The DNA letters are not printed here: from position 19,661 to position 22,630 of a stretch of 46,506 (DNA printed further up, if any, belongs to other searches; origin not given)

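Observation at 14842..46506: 31.6-kb single-strand block joins a MoxR/DUF58-type vWA module, five giant or orphan surface proteins and an Opp importer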

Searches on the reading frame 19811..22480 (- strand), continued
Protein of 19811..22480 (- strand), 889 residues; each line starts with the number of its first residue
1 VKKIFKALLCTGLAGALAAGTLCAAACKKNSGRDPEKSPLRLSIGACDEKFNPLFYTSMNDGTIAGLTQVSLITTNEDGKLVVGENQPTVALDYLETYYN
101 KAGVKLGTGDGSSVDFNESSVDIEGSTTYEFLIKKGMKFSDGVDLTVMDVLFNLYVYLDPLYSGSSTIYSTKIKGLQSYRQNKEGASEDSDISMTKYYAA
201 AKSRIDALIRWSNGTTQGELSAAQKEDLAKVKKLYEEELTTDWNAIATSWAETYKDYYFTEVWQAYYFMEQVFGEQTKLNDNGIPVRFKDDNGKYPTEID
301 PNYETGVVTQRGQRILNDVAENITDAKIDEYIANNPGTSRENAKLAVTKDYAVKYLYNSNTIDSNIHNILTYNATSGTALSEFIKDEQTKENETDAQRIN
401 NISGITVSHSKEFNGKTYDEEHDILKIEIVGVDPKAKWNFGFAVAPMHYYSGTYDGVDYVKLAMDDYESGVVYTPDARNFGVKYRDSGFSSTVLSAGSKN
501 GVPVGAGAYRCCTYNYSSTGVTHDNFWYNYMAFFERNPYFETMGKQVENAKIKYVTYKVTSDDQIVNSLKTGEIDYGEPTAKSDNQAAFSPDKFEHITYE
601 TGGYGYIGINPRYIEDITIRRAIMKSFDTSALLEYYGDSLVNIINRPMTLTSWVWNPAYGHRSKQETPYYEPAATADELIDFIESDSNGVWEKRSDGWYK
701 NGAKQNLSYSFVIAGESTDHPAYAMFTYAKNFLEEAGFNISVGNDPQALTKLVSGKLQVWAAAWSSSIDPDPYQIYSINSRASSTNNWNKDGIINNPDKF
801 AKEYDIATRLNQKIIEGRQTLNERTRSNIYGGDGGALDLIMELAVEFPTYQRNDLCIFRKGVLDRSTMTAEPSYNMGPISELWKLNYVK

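Call 57: find_encoding_contigs(protein=P0224, flank=10000, max_places=1)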
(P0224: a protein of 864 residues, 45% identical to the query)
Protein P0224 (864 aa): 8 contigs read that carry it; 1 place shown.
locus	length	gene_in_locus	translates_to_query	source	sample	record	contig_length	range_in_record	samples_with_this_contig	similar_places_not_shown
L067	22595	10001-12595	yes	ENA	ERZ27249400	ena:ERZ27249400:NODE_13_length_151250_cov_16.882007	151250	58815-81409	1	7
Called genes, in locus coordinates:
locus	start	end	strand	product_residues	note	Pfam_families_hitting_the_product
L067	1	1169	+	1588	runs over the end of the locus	PF07581:Glug (faint)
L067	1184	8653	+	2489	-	PF00082:Peptidase_S8, PF02225:PA, PF06280:fn3_5, PF13306:LRR_5 (weak), PF13855:LRR_8 (faint), PF12799:LRR_4 (faint), PF13306:LRR_5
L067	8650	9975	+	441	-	-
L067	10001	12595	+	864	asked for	PF00496:SBP_bac_5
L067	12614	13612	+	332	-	PF00528:BPD_transp_1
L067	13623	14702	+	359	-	PF12911:OppC_N, PF00528:BPD_transp_1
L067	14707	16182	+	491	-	PF00005:ABC_tran, PF08352:oligo_HPY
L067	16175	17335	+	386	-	PF00005:ABC_tran, PF08352:oligo_HPY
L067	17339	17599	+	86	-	-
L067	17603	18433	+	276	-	-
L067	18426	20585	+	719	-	PF12838:Fer4_7 (faint), PF00037:Fer4 (faint), PF12801:Fer4_5, PF13905:Thioredoxin_8 (faint), PF00578:AhpC-TSA, PF08534:Redoxin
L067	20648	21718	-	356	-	PF07228:SpoIIE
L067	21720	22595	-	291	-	PF00781:DAGK_cat, PF19279:YegS_C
